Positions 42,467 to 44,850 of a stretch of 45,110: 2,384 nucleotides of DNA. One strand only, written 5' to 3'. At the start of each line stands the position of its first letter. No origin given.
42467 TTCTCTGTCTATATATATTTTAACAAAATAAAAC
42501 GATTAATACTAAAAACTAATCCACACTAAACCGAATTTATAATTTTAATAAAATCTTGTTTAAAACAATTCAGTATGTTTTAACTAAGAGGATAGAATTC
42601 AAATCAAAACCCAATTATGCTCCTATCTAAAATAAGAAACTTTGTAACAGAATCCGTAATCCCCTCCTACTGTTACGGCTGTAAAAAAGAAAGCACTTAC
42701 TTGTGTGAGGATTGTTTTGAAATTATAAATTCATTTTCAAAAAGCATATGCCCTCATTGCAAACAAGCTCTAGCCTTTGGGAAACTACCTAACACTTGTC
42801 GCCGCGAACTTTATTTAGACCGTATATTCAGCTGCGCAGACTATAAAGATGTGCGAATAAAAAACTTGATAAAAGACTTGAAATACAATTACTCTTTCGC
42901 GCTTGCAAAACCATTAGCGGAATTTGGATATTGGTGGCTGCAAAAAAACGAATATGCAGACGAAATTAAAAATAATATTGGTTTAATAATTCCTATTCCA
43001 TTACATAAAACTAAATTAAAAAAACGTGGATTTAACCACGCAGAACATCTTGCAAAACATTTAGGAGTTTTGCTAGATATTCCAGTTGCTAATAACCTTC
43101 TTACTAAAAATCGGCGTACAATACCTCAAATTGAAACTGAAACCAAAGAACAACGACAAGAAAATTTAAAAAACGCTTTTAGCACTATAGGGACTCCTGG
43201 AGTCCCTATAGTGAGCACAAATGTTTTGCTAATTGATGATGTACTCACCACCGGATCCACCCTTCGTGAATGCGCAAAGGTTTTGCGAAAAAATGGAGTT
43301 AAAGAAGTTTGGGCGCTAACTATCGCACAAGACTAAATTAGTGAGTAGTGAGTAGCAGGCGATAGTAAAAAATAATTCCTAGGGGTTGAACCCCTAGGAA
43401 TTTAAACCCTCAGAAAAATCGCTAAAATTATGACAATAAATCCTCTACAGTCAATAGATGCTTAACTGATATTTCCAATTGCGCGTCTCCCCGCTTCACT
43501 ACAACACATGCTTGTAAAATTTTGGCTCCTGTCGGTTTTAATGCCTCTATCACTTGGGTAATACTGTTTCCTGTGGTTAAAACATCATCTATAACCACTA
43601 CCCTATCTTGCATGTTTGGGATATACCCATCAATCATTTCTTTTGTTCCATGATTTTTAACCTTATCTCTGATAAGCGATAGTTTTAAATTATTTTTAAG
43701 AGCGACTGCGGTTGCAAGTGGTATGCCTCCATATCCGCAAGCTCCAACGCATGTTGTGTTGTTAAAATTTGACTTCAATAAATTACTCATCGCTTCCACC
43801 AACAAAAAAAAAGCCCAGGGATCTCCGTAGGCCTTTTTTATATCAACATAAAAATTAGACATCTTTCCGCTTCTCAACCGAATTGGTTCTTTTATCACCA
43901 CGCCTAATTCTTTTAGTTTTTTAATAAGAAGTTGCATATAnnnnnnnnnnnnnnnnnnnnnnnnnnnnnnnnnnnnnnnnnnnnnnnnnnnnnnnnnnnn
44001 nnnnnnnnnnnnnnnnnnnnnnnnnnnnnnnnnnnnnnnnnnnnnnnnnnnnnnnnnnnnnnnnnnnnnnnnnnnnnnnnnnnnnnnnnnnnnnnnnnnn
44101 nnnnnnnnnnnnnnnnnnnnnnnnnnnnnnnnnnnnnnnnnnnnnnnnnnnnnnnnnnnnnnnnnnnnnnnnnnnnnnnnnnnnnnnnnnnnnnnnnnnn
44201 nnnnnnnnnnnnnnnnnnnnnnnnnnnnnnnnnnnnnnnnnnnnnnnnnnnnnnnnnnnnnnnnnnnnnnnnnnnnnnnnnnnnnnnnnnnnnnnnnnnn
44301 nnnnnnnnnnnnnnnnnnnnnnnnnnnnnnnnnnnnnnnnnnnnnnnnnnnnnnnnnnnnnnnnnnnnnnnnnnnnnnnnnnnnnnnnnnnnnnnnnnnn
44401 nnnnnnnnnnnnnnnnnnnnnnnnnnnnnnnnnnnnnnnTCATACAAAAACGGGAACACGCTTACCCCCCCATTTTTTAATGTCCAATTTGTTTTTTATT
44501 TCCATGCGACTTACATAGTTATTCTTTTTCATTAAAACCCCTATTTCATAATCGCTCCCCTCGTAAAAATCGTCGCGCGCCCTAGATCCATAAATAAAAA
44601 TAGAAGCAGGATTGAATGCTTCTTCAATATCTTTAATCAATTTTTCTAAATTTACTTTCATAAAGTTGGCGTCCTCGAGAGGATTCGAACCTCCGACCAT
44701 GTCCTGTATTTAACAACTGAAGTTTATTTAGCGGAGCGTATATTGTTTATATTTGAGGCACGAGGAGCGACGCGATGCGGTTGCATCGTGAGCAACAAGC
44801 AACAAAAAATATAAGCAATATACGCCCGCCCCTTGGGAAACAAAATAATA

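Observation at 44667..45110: tRNA-Arg gene split by a cassette with 26-bp terminal inverted repeats that carries an intact copy of the same tRNA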

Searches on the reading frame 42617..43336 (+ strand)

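Call 10: search_protein_families(library=pfam, proteins=[window:42617-43336:+])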
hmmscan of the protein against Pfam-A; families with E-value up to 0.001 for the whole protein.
window:42617-43336:+ (239 aa): 2 families
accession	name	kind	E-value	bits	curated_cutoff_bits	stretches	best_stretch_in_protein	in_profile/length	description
PF00156.33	Pribosyltran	-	2.2e-07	30.7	26.3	1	135-236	37-123/158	Phosphoribosyl transferase domain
PF18912.6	DZR_2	-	0.00023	21.4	27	1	12-61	3-55/56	Double zinc ribbon domain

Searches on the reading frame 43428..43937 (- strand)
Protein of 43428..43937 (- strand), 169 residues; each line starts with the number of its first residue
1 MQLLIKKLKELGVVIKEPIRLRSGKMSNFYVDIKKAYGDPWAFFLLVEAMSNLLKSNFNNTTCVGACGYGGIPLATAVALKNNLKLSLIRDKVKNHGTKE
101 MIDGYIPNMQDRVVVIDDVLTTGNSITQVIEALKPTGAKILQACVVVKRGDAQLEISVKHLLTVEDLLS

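Call 10: search_protein_families(library=pfam, proteins=[window:43428-43937:-])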
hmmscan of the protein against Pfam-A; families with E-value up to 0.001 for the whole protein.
window:43428-43937:- (169 aa): 2 families
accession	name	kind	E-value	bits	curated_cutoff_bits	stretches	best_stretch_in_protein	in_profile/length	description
PF00156.33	Pribosyltran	-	6e-13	48.8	26.3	1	48-156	17-133/158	Phosphoribosyl transferase domain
PF14681.12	UPRTase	-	0.00044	20.2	27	1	109-147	119-160/206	Uracil phosphoribosyltransferase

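Call 14: find_encoding_contigs(protein=window:43428-43937:-, flank=10000, max_places=10)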
Protein window:43428-43937:- (169 aa): 23 contigs read that carry it; 8 places shown.
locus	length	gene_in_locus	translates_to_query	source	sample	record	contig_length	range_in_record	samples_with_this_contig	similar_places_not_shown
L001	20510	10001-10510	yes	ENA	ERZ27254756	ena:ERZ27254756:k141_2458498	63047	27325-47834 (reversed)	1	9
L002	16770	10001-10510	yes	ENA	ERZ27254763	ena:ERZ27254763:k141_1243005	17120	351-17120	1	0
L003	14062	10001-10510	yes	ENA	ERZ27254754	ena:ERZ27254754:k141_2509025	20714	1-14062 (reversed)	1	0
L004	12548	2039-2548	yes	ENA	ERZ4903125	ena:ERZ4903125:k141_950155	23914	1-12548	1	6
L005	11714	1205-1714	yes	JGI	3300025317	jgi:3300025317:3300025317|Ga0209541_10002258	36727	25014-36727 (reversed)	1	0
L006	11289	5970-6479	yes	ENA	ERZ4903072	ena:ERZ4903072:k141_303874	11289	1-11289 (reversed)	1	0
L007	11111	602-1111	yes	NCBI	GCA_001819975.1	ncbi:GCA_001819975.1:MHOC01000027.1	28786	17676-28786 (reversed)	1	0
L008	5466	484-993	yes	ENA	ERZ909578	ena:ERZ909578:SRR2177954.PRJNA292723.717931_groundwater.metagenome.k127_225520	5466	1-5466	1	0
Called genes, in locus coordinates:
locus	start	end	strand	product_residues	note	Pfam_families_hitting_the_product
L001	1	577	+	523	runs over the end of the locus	PF04293:SpoVR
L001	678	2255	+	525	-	PF13632:Glyco_trans_2_3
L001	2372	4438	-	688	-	PF17191:RecG_wedge, PF01336:tRNA_anti-codon (weak), PF04851:ResIII, PF00270:DEAD, PF22590:Cas3-like_C_2 (faint), PF00271:Helicase_C, PF19833:RecG_dom3_C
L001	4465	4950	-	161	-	PF08719:NADAR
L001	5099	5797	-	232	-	PF03266:NTPase_1, PF13401:AAA_22 (weak)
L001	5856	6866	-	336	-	PF08950:DUF1861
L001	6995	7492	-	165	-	PF04229:GrpB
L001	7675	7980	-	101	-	PF01541:GIY-YIG, PF10544:T5orf172 (weak)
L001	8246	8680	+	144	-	PF18923:DUF5673 (weak)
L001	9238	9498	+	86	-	PF01909:NTP_transf_2 (weak), PF18765:Polbeta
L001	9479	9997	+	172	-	-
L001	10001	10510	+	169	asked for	PF00156:Pribosyltran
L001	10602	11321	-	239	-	PF00156:Pribosyltran (weak)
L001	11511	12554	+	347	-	PF11104:PilM_2, PF06723:MreB_Mbl (faint), PF14450:FtsA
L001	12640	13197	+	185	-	-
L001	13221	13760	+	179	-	PF04350:PilO (faint)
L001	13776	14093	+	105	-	-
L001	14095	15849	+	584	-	PF05157:MshEN, PF00437:T2SSE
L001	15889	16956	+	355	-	PF00437:T2SSE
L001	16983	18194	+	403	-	PF28597:T2SSF_N, PF00482:T2SSF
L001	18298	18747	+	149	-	PF07963:N_methyl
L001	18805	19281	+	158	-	PF07963:N_methyl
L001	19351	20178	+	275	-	PF06750:A24_N_bact, PF01478:Peptidase_A24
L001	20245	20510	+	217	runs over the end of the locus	-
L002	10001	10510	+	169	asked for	PF00156:Pribosyltran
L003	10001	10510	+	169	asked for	PF00156:Pribosyltran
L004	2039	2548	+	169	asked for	PF00156:Pribosyltran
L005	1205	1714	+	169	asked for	PF00156:Pribosyltran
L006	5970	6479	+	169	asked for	PF00156:Pribosyltran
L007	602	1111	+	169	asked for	PF00156:Pribosyltran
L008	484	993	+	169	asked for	PF00156:Pribosyltran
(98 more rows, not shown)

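Call 23: find_related_loci(query=window:43428-43937:-, collection=genome_contigs, flank=6000)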
Query window:43428-43937:- (169 aa) in genome_contigs; peptide patterns used: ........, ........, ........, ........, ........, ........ (x = any residue, [..] = any of these).
194 stretches matched a pattern; 1 encode a relative of the query (tblastn E <= 1e-3); 1 distinct loci.
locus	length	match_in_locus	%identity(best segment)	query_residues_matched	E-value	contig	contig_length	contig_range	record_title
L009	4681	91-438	51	33-153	3e-36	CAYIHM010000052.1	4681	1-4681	MAG TPA_asm: uncultured Candidatus Saccharibacteria bacterium isolate ERP119705_co24_246 genome assembly, contig: NODE_3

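Call 29: find_homologous_proteins(query=L001:8246-8680:+, max_evalue=0.00001)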
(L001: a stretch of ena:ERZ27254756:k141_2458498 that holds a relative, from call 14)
Query L001:8246-8680:+ (144 aa): 3 proteins with E <= 0.00001 among 15 candidates.
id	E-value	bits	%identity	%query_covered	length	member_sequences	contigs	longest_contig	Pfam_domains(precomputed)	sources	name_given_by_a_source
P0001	2.9e-88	311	99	100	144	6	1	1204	PF18923.7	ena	-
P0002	1.8e-76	273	85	100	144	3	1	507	PF18923.7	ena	-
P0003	1.0e-56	209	100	69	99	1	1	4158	PF18923.7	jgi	-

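Call 67: search_protein_families(library=pfam, proteins=[L001:7675-7980:-, L001:6995-7492:-, L001:5856-6866:-], max_evalue=0.01)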
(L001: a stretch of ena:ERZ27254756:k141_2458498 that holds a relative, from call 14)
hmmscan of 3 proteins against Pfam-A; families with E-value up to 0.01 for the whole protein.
L001:7675-7980:- (101 aa): 3 families
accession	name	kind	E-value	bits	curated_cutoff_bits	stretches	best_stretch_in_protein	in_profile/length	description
PF01541.30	GIY-YIG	-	4.3e-18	65.8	22.6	1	1-67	1-70/78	GIY-YIG catalytic domain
PF10544.15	T5orf172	-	7e-06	26.9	20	1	3-60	2-58/101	T5orf172 domain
PF13455.12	MUG113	-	0.0045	18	22.3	1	17-66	3-44/73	Meiotically up-regulated gene 113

L001:6995-7492:- (165 aa): 2 families
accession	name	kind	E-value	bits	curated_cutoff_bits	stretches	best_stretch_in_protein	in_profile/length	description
PF04229.20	GrpB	-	8.4e-19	68.7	25.5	1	15-154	10-156/159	GrpB protein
PF22600.2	MTPAP-like_central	-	0.0085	16.6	27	0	12-90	19-96/139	Poly(A) RNA polymerase, mitochondrial-like, central palm domain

L001:5856-6866:- (336 aa): 1 family
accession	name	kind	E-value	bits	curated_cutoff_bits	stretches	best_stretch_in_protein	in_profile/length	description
PF08950.16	DUF1861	-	8.3e-107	357.1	28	1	21-322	2-294/296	Protein of unknown function (DUF1861)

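Call 74: find_homologous_proteins(query=window:43428-43937:-, max_evalue=1e-15)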
Query window:43428-43937:- (169 aa): 56 proteins with E <= 1e-15 among 235 candidates.
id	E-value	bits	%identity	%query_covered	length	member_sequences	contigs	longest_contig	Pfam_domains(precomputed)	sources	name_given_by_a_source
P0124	1.9e-103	361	99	100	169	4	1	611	PF00156.34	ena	-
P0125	1.5e-84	300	84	99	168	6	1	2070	PF00156.34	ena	-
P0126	3.5e-61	224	65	97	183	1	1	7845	PF00156.34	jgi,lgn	-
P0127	3.5e-46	175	53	94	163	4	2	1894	PF00156.34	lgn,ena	-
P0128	8.5e-45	171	50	99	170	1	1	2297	PF00156.34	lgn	-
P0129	1.5e-44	170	50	98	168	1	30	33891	PF00156.34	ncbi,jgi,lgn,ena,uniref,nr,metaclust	ncbi:MAG: hypothetical protein A3G45_00305 [Candidatus Staskawiczbacteria bacterium RIFCSPLOWO2_12_F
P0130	2.0e-44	169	53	98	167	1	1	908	PF00156.34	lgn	-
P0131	3.5e-44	169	53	97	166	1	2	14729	PF00156.34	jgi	jgi:orotate phosphoribosyltransferase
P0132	4.1e-44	168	52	93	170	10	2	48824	PF00156.34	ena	-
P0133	5.6e-44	168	52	98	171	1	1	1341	PF00156.34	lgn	-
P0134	5.8e-44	168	50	98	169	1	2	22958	PF00156.34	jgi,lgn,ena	-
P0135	1.6e-43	166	54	86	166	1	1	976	PF00156.34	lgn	-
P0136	3.7e-43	165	47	98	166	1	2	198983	PF00156.34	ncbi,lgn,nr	ncbi:hypothetical protein HYV44_00210 [Candidatus Microgenomates bacterium]|nr:hypothetical protein 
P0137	1.0e-42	164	49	97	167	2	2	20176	PF00156.34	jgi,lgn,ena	jgi:orotate phosphoribosyltransferase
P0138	1.9e-42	163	51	99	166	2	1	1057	PF00156.34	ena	-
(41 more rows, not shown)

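Call 75: find_encoding_contigs(protein=P0125, flank=5000, max_places=6)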
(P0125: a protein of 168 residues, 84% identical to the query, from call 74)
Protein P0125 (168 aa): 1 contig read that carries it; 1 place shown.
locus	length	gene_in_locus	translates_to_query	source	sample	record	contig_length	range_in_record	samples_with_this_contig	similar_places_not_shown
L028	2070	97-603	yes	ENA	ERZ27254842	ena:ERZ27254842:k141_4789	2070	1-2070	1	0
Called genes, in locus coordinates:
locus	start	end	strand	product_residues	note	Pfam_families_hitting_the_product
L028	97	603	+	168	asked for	PF00156:Pribosyltran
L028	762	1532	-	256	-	PF00156:Pribosyltran (weak)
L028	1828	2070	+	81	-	?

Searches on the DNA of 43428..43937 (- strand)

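Call 52: search_dna_similar(query=L001:8863-9239:+, collection=phages, mode=distant, max_evalue=0.001)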
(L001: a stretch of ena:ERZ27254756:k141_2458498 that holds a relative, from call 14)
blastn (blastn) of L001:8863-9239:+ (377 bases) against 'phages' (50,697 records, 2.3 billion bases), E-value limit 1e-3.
Records with a match: 153; places in all: 155; records where one place covers at least 80% of the query: 0.
Best place of each record, by identity: 80-90% 92; 60-80% 61.
By first word of the organism name: Vibrio 44; Streptomyces 27; Pseudomonas 24; Bacillus 10; Enterobacter 8; Microbacterium 6; Mycobacterium 4; Bacteriophage 4; Erwinia 3; Salmonella 3; and 14 more.
By host as written in the record: Vibrio harveyi BAA-1116 17; Pseudomonas aeruginosa 14; - 10; Streptomyces griseus ATCC 10137 7; Vibrio campbellii BB120 7; Streptomyces viridochromogenes DSM40736 6; Streptomyces lividans JI 1326 6; Pseudomonas aeruginosa PAO1 5; and 48 more.
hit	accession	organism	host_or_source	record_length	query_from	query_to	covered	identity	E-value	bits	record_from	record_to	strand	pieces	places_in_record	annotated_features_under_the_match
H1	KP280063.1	Vibrio phage phi 3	Vibrio cholerae 1051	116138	70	149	21%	82.5%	1e-13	82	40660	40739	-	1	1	tRNA-Arg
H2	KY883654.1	Vibrio phage JSF10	Vibrio cholerae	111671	70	149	21%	82.5%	1e-13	82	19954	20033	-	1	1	tRNA-Arg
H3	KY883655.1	Vibrio phage JSF12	Vibrio cholerae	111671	70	149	21%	82.5%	1e-13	82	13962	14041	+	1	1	none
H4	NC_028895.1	Vibrio phage phi 3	Vibrio cholerae 1051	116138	70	149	21%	82.5%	1e-13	82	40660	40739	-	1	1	tRNA-Arg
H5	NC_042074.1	Vibrio phage JSF10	Vibrio cholerae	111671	70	149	21%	82.5%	1e-13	82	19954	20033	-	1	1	tRNA-Arg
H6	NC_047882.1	Vibrio phage JSF12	Vibrio cholerae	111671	70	149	21%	82.5%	1e-13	82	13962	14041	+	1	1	none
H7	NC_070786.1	Streptomyces phage Muntaha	Streptomyces sanglieri UNT16F27A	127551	66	144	21%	82.3%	5e-12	77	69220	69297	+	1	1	101: tRNA-Arg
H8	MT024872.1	Streptomyces phage Muntaha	Streptomyces sanglieri UNT16F27A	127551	66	144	21%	82.3%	5e-12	77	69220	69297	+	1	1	101: tRNA-Arg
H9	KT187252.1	Bacillus phage PBC6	Bacillus cereus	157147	68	148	21%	77.8%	1e-7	63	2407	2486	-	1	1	tRNA-Asn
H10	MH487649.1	Bacillus phage BC01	Bacillus cereus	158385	68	148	21%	77.8%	1e-7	63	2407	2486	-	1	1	tRNA-Asn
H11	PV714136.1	Aeromonas phage TSW001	Aeromonas salmonicida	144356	69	152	22%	75.0%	5e-6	58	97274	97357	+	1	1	tRNA-Arg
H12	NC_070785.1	Streptomyces phage Wakanda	Streptomyces sanglieri UNT16F27A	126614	68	144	20%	81.8%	6e-11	73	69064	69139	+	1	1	99: tRNA-Arg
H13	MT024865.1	Streptomyces phage Wakanda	Streptomyces sanglieri UNT16F27A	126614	68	144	20%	81.8%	6e-11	73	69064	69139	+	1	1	99: tRNA-Arg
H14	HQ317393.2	Vibrio phage nt-1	Vibrio natriegens HER1138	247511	64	147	22%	73.8%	7e-4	50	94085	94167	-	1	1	none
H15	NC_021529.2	Vibrio phage nt-1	Vibrio natriegens HER1138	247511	64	147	22%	73.8%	7e-4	50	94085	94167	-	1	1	none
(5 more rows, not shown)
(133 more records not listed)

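Call 65: search_rna_families(source=L001, start=8600, end=9300, threshold=evalue, max_evalue=1)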
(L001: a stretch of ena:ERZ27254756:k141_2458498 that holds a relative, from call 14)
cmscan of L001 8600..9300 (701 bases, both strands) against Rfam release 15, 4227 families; matches with E-value up to 1: 3.
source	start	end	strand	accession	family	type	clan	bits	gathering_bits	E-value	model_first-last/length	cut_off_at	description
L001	8932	9005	+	RF00005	tRNA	Gene; tRNA;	CL00001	65.9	29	4.5e-14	1-71/71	no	tRNA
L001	8932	9006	-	RF04354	Plastid-ycf2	Cis-reg;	-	19.5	65.7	0.29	1-75/75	no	Plastid-ycf2 5UTR RNA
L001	8718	8778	+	RF01895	mir-193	Gene; miRNA;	-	18.9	55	0.2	1-76/76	no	mir-193 microRNA precursor family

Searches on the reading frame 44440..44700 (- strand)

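Call 10: search_protein_families(library=pfam, proteins=[window:44440-44700:-])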
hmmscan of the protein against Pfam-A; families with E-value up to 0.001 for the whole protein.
window:44440-44700:- (86 aa): 2 families
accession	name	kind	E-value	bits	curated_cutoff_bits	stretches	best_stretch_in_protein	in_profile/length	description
PF18765.7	Polbeta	-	1.8e-08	34.8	26.9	1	19-73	1-56/93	Polymerase beta, Nucleotidyltransferase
PF01909.29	NTP_transf_2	-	1.7e-06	28.8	21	1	18-67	1-53/93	Nucleotidyltransferase domain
